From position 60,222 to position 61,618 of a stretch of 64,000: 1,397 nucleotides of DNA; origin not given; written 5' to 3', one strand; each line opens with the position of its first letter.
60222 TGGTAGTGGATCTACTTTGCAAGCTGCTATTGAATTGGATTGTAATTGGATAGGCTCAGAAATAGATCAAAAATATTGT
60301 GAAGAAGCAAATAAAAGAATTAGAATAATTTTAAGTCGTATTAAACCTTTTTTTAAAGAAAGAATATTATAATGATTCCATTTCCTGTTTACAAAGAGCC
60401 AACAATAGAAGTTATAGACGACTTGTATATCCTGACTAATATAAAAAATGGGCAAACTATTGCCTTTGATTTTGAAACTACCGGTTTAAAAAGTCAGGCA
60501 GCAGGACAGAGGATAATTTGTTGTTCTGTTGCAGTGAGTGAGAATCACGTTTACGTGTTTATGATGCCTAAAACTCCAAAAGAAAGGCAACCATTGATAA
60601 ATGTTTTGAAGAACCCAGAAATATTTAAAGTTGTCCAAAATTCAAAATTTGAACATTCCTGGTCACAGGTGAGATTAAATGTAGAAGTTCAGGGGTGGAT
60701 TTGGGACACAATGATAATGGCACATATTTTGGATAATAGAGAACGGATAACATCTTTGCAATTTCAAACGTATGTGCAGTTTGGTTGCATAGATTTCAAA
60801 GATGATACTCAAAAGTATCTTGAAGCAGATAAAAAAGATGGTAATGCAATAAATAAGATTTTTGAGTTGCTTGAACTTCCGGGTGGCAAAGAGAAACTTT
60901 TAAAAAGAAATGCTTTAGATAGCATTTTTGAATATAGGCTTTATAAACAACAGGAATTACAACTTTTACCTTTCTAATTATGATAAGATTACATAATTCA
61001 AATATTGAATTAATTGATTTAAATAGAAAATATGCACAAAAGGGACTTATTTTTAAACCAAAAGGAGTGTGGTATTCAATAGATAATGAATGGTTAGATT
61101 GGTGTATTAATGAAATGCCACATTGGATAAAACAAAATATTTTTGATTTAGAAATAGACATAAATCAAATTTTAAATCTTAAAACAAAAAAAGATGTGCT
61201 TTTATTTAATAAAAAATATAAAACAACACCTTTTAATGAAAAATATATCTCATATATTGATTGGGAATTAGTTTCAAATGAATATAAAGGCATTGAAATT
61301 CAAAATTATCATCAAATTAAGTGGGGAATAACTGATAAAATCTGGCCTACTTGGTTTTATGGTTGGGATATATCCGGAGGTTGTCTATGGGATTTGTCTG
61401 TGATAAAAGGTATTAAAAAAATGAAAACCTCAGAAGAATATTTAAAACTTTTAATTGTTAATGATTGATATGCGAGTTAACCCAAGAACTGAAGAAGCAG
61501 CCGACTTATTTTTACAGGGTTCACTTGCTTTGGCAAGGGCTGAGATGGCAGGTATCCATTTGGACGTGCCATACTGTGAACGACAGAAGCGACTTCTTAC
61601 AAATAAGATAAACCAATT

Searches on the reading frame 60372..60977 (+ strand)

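Call 74: search_protein_families(library=pfam, proteins=[window:60372-60977:+], max_evalue=0.01)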
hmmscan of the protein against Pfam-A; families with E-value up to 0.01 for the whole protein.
window:60372-60977:+ (201 aa): 2 families
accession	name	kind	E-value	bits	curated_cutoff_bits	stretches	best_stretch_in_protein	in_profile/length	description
PF01612.26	DNA_pol_A_exo1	-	1.6e-10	41.5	23.6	1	21-129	14-120/173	3'-5' exonuclease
PF22619.2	DNA_polI_exo1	-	0.00056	20.2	27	1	53-130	18-94/140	DNA polymerase I, ribonuclease H-like domain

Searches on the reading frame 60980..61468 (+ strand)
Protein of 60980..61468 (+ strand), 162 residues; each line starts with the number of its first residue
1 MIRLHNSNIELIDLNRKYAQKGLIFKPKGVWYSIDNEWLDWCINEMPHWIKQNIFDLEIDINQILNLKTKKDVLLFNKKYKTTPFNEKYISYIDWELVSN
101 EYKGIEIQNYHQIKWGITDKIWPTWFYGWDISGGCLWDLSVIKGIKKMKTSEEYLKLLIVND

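Call 45: find_encoding_contigs(protein=window:60980-61468:+, flank=10000, max_places=1)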
Protein window:60980-61468:+ (162 aa): 1 contig read that carries it; 1 place shown.
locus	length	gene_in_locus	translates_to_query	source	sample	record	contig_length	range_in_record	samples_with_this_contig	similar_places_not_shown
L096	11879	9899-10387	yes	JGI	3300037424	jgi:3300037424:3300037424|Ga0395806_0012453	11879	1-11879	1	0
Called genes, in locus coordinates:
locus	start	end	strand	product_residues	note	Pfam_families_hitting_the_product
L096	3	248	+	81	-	?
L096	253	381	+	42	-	-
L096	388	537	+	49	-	-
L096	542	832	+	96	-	-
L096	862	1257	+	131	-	-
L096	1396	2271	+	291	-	-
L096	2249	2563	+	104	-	-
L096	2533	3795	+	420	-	PF13481:AAA_25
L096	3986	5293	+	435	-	-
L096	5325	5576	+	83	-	-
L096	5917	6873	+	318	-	PF01555:N6_N4_Mtase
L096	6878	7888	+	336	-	-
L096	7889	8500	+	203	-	PF03167:UDG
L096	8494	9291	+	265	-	PF01555:N6_N4_Mtase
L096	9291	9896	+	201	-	PF01612:DNA_pol_A_exo1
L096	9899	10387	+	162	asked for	-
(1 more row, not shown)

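Call 74: search_protein_families(library=pfam, proteins=[window:60980-61468:+], max_evalue=0.01)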
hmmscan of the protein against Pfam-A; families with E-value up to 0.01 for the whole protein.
window:60980-61468:+ (162 aa): 0 families
